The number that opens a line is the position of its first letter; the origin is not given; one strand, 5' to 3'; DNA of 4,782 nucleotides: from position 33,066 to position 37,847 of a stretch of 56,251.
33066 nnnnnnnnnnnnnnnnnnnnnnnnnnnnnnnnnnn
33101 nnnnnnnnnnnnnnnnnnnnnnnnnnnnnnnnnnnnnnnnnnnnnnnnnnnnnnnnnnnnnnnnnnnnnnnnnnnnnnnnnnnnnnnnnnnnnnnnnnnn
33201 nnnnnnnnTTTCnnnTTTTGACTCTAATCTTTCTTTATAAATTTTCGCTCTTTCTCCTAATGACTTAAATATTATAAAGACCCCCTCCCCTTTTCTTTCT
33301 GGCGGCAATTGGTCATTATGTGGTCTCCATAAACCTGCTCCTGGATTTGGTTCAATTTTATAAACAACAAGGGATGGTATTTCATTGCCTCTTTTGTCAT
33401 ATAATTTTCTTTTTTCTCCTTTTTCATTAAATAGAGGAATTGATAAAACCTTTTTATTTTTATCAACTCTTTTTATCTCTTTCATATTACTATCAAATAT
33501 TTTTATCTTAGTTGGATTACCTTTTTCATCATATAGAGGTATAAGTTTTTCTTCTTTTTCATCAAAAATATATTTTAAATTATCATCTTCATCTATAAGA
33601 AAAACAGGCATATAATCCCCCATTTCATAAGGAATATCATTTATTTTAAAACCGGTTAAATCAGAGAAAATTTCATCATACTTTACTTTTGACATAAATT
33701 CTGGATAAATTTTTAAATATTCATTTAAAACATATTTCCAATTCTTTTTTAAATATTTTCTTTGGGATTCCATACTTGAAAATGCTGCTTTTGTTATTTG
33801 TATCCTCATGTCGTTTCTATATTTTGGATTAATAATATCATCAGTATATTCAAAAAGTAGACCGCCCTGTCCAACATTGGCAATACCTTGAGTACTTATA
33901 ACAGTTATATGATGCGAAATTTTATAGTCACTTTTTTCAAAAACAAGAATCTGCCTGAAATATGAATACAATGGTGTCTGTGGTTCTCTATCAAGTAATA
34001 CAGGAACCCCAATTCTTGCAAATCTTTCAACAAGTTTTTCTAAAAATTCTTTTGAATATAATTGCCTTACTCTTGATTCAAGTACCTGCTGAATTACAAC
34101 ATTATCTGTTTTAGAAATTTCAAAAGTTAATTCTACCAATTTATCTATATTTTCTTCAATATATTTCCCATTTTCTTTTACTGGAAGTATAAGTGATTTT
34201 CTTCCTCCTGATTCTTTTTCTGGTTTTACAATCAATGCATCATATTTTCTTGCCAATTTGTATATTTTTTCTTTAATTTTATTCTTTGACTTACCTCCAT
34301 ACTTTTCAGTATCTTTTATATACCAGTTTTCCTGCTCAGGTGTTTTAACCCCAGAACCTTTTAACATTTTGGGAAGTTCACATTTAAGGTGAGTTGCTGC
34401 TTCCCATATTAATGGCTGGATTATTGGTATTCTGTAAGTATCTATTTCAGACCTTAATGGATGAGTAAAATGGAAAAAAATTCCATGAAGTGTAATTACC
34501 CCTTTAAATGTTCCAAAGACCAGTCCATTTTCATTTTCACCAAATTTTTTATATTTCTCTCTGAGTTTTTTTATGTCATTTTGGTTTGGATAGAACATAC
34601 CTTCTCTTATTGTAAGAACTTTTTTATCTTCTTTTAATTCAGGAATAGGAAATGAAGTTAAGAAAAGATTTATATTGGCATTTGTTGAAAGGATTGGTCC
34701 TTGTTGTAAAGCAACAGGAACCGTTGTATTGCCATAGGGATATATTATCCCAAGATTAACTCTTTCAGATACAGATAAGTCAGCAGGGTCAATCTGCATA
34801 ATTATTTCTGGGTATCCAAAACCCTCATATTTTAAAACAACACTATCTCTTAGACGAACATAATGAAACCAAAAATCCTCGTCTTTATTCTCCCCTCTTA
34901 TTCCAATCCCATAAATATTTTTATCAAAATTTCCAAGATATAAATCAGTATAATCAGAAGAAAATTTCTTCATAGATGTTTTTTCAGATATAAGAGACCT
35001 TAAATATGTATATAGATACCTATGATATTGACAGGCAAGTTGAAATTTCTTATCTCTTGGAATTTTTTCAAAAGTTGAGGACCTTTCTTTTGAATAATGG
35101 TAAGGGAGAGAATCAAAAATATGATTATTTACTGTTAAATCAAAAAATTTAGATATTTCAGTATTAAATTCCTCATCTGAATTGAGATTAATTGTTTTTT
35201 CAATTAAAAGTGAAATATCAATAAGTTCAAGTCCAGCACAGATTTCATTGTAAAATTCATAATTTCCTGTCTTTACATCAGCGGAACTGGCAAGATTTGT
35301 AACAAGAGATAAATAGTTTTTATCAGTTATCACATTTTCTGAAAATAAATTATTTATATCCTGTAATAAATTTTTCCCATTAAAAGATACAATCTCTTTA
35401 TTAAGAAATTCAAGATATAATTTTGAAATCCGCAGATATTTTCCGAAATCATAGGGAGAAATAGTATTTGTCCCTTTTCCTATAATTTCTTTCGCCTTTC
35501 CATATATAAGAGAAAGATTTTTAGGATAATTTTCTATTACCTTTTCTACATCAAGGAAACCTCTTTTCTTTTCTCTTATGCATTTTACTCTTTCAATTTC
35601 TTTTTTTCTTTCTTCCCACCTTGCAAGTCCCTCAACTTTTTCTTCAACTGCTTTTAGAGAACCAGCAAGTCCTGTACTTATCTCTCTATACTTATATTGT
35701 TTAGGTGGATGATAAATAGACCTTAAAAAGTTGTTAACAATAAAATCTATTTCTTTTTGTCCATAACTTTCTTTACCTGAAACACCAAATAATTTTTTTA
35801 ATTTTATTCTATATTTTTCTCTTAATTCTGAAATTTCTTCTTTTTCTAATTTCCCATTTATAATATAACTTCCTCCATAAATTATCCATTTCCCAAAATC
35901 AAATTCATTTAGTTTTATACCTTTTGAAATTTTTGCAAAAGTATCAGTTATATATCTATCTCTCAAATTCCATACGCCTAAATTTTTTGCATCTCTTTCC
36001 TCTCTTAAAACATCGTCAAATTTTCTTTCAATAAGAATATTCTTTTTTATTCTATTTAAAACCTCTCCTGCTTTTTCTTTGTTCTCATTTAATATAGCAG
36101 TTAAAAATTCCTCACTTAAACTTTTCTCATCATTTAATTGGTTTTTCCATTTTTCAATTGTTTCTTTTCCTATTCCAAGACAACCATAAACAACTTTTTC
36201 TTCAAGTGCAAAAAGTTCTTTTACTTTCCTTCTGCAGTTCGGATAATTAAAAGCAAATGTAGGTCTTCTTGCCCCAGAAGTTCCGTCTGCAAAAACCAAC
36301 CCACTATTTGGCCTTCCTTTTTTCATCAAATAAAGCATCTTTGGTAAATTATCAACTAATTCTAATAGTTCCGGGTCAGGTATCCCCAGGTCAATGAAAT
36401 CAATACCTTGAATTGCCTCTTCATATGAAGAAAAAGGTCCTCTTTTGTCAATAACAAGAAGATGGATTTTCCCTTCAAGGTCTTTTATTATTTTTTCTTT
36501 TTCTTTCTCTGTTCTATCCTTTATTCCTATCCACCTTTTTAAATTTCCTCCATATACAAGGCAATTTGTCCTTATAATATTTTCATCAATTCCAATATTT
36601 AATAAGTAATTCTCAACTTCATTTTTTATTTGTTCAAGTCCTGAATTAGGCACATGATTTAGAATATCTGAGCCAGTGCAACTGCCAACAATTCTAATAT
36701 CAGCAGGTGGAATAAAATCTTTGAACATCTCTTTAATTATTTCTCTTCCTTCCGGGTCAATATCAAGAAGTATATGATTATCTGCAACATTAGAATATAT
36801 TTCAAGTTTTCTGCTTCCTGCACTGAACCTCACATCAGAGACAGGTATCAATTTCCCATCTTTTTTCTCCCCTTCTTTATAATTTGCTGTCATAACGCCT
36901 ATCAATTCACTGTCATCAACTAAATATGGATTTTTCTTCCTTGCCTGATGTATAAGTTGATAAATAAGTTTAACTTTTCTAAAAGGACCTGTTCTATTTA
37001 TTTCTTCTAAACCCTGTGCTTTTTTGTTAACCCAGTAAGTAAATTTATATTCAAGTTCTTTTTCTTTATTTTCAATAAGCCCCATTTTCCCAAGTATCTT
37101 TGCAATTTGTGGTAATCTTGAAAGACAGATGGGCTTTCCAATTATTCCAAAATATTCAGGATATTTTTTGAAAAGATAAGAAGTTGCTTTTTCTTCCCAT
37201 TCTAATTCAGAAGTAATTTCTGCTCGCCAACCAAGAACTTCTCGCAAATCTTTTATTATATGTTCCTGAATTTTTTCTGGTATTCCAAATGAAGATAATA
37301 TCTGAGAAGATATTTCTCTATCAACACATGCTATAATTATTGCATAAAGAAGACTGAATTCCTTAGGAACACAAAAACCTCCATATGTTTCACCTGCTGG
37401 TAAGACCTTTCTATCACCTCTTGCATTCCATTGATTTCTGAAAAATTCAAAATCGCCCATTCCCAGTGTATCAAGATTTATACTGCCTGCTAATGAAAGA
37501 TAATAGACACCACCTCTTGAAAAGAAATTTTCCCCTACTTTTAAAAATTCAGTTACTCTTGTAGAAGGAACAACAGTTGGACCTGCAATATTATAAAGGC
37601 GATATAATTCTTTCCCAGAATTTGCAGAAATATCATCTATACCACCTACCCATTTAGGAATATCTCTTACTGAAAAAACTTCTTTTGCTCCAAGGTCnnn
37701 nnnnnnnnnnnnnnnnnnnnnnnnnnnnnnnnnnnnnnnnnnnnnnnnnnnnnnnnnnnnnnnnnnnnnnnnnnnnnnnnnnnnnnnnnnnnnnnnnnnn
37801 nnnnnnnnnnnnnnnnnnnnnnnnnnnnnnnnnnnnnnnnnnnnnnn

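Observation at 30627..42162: Five-gene translationally coupled operon around the giant protein (SDR, GHMP kinase, giant, ATP-grasp, gnd)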

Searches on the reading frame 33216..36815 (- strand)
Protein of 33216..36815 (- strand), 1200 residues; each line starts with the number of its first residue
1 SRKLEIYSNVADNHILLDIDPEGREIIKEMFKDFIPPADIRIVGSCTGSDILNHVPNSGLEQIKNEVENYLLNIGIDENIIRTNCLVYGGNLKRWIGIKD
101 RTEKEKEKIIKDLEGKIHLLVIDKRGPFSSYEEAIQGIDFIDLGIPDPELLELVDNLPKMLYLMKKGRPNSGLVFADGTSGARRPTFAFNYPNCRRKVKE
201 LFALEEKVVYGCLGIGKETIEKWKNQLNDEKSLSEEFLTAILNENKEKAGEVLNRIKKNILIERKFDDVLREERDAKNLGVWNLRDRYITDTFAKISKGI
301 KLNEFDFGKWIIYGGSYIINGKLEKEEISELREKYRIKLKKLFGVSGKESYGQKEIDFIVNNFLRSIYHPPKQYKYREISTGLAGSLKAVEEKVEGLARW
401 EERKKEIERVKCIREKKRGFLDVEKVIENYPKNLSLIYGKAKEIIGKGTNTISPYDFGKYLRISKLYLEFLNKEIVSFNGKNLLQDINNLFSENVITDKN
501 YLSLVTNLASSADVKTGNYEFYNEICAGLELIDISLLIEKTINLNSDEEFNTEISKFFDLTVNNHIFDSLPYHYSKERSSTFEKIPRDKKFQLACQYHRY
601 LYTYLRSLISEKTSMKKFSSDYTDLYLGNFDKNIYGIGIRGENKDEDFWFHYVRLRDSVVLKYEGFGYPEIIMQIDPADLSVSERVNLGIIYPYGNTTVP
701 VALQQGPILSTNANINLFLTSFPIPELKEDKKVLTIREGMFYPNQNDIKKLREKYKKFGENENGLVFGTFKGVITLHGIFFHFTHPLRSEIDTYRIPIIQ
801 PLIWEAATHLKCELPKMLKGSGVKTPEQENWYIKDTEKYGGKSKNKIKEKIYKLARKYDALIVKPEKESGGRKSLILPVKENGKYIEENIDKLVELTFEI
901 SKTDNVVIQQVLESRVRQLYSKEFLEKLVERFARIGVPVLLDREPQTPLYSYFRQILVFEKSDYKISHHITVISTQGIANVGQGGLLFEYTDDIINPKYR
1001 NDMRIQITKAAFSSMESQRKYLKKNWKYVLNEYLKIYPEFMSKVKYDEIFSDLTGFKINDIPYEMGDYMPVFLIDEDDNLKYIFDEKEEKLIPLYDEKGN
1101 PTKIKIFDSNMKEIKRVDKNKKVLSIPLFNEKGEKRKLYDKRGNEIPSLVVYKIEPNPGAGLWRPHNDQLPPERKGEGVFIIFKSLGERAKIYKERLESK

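Call 53: predict_structure(alignment_id=A3)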
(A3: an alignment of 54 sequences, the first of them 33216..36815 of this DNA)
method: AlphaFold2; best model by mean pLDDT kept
length: 1200 residues; sequences in the alignment: 54
mean_pLDDT: 88.8   pTM: 0.80
mean pLDDT of the five models: 88.8, 88.1, 86.6, 86.5, 86.3
residues with pLDDT >= 90: 754; 70-90: 387; 50-70: 36; < 50: 23
segments of 3 or more residues with pLDDT < 50: 380-401
pLDDT, mean of each block of 10 residues (from residue 1): 82 79 86 87 84 81 92 84 91 89 91 93 89 92 89 94 90 85 82 93 94 91 95 96 93 95 93 94 94 93 93 95 91 92 81 93 90 54 37 35 68 90 87 90 91 93 95 92 93 83 92 87 95 95 89 91 76 77 84 92 96 94 96 93 91 94 90 96 96 89 95 97 88 94 95 92 92 95 87 92 91 93 94 91 95 94 82 83 90 94 91 92 92 85 82 93 89 76 74 95 96 96 95 79 85 93 94 93 91 88 91 88 88 91 94 86 81 89 95 89
secondary structure, 60 per line:
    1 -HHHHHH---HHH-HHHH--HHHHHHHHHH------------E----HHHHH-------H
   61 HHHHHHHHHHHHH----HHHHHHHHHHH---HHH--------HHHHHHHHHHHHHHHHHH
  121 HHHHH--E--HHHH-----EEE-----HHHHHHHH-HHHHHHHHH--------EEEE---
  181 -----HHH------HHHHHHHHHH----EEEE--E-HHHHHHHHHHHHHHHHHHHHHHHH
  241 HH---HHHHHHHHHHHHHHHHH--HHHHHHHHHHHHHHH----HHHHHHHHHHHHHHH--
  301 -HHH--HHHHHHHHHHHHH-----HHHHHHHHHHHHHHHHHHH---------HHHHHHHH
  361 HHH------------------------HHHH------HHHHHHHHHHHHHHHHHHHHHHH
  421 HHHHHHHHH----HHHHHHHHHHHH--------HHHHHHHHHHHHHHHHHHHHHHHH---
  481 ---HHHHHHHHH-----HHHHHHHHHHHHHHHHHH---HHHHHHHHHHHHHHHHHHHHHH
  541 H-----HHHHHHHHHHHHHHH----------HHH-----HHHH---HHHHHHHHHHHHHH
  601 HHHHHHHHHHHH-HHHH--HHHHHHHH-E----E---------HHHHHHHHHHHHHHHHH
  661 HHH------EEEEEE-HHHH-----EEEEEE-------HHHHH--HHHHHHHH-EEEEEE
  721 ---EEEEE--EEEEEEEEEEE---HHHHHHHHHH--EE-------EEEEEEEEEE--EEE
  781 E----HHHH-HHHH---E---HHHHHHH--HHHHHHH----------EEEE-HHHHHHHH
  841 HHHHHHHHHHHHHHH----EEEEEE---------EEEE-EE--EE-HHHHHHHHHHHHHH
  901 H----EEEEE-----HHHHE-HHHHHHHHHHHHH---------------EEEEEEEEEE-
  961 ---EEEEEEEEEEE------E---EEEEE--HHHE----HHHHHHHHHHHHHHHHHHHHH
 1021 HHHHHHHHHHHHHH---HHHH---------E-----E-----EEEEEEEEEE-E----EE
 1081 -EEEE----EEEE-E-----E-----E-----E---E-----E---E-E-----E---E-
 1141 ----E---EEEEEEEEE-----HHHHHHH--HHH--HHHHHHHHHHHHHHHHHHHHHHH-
elements in order (helices of 4 or more, strands of 3 or more residues): H2-7 H15-18 H21-30 H48-52 H60-73 H78-88 H103-125 H131-134 E140-142 H148-155 H157-165 E174-177 H195-204 E209-212 H217-242 H246-262 H265-279 H284-298 H307-319 H325-343 H353-363 H388-391 H398-429 H434-445 H454-477 H484-492 H498-515 H519-541 H547-561 H580-583 H587-612 H614-617 H620-627 H644-663 E670-675 H677-680 E686-691 H699-703 H706-713 E715-720 E724-728 E731-741 H745-754 E766-775 E778-781 H786-789 H791-794 H802-808 H811-817 E828-831 H833-855 E860-865 E875-878 H887-901 E906-910 H916-919 H922-934 E950-959 E964-974 E985-989 H1000-1034 H1038-1041 E1063-1072 E1082-1085 E1090-1093 E1149-1157 H1163-1169 H1177-1199

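Call 56: fold_search(model_id=the predicted structure, library=pdb)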
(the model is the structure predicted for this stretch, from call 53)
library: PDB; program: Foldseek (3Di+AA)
matches with E <= 10: 274; with E <= 0.001: 6
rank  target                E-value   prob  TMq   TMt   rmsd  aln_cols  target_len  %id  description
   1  6dgi_A                2.2e-05  1.00  0.16  0.50   8.9       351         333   10  The crystal structure of D-alanyl-alanine synthetase A from Vibrio cholerae O1 biovar eltor str. N16961 (released 2018-05-30)
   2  6dgi_B                5.9e-05  1.00  0.14  0.45   9.1       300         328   10  The crystal structure of D-alanyl-alanine synthetase A from Vibrio cholerae O1 biovar eltor str. N16961 (released 2018-05-30)
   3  1e4e_A                1.7e-04  1.00  0.16  0.45   8.6       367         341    9  D-alanyl-D-lacate ligase (released 2001-06-28)
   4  2i87_B                4.1e-04  1.00  0.16  0.48   8.2       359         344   10  Allosteric inhibition of Staphylococcus aureus D-alanine:D-alanine ligase revealed by crystallographic studies (released 2006-10-03)
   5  6jil_A                5.7e-04  1.00  0.16  0.54   7.9       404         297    8  Crystal structure of D-cycloserine synthetase DcsG (released 2019-12-18)
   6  6jil_B                6.8e-04  1.00  0.15  0.53   8.8       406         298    7  Crystal structure of D-cycloserine synthetase DcsG (released 2019-12-18)
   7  1gsa                  1.5e-03  1.00  0.16  0.49   6.8       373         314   14  STRUCTURE OF GLUTATHIONE SYNTHETASE COMPLEXED WITH ADP AND GLUTATHIONE (released 1996-06-20)
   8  5ig9_A                1.6e-03  1.00  0.15  0.49   9.2       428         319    9  Crystal structure of macrocyclase MdnC bound with precursor peptide MdnA from Microcystis aeruginosa MRC (released 2016-09-21)
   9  2i80_B                1.7e-03  1.00  0.16  0.46   8.3       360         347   11  Allosteric inhibition of Staphylococcus aureus D-alanine:D-alanine ligase revealed by crystallographic studies (released 2006-09-26)
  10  1pk8_G                3.4e-03  1.00  0.16  0.53  10.2       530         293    6  Crystal Structure of Rat Synapsin I C Domain Complexed to Ca.ATP (released 2004-03-23)
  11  5k2m_A                3.9e-03  1.00  0.15  0.58   7.4       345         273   11  Bifunctional LysX/ArgX from Thermococcus kodakarensis with LysW-gamma-AAA (released 2016-09-07)
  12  3k5i_A                1.5e-02  1.00  0.15  0.42   9.5       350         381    8  Crystal structure of N5-carboxyaminoimidazole synthase from aspergillus clavatus in complex with ADP and 5-aminoimadaz (released 2009-10-20)
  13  5ig8_A                3.0e-02  0.96  0.13  0.43  11.2       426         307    9  Crystal structure of macrocyclase MdnB from Microcystis aeruginosa MRC (released 2016-09-21)
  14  1a9x_A                3.2e-02  0.77  0.12  0.13  16.1       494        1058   12  CARBAMOYL PHOSPHATE SYNTHETASE: CAUGHT IN THE ACT OF GLUTAMINE HYDROLYSIS (released 1998-10-21)
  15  8ynd_B                3.3e-02  0.98  0.15  0.37  12.1       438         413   10  ATP-grasp peptide ligase from Streptomyces (released 2025-02-19)
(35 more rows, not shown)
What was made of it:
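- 33216..34817 (-): Giant, residues about 1681-2214: an ATP-grasp module. It carries an insertion of five or six (F/Y)DxxGxxI hairpin repeats at about residues 2095-2165 (33363-33575). Foldseek: 6dgi D-Ala-D-Ala ligase at 2.2e-05, plus DcsG, GshB, MdnC, synapsin and LysX, all at probability 1.0 (call 56).
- On ATP-grasp superfamily, for the giant's residues about 1681-2214: Foldseek probability 1.0, with E=2e-05 to 6dgi (call 56).
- Checked: Giant, C-terminal ATP-grasp: Foldseek, D-Ala-D-Ala ligase at 2e-05 (call 56).
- An ATP-grasp is fused in cis (call 56). Foldseek also matches MdnC, LysX, synapsin and, weakly, the Asp1 inositol-pyrophosphate kinase (call 56).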

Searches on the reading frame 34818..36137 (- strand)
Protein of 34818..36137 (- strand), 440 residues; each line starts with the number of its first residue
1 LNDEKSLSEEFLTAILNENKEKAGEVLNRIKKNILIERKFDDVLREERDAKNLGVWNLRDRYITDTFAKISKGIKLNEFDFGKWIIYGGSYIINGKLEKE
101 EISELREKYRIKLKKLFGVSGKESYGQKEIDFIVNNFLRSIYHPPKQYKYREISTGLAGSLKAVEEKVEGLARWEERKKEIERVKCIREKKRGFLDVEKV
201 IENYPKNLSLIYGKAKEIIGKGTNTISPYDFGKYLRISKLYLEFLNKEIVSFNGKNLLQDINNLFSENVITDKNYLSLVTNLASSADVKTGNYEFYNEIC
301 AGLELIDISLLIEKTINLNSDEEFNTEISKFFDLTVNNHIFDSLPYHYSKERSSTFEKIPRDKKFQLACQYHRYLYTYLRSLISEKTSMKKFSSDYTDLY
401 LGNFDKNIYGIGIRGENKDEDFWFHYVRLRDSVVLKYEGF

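Call 60: search_protein_families(library=pfam, proteins=[window:34818-36137:-], max_evalue=10)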
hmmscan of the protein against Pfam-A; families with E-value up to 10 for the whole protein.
window:34818-36137:- (440 aa): 1 family
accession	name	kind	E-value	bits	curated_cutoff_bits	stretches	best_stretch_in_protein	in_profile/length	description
PF16632.10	Caskin-tail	-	0.2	12.6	35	1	149-169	3-23/63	C-terminal region of Caskin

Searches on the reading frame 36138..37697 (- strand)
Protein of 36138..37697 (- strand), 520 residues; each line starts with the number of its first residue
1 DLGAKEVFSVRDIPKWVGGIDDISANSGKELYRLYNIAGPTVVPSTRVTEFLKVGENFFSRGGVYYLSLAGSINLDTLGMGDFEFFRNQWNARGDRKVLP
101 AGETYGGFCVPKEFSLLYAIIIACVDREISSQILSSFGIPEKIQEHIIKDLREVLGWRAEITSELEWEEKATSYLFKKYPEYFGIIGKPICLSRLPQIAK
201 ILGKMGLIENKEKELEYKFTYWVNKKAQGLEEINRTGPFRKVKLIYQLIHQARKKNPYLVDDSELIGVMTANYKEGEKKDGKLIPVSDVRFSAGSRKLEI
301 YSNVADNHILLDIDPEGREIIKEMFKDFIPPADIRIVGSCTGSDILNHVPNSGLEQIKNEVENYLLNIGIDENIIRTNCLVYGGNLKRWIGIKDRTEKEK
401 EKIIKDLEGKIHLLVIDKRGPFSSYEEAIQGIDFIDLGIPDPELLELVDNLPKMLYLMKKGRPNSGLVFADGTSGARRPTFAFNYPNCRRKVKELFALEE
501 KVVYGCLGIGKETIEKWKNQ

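Call 60: search_protein_families(library=pfam, proteins=[window:36138-37697:-], max_evalue=10)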
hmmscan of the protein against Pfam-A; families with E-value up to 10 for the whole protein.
window:36138-37697:- (520 aa): 1 family
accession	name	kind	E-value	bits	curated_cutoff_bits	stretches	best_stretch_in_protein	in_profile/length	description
PF15130.11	DUF4566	-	0.21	11.5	27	1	243-276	33-66/226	Domain of unknown function (DUF4566)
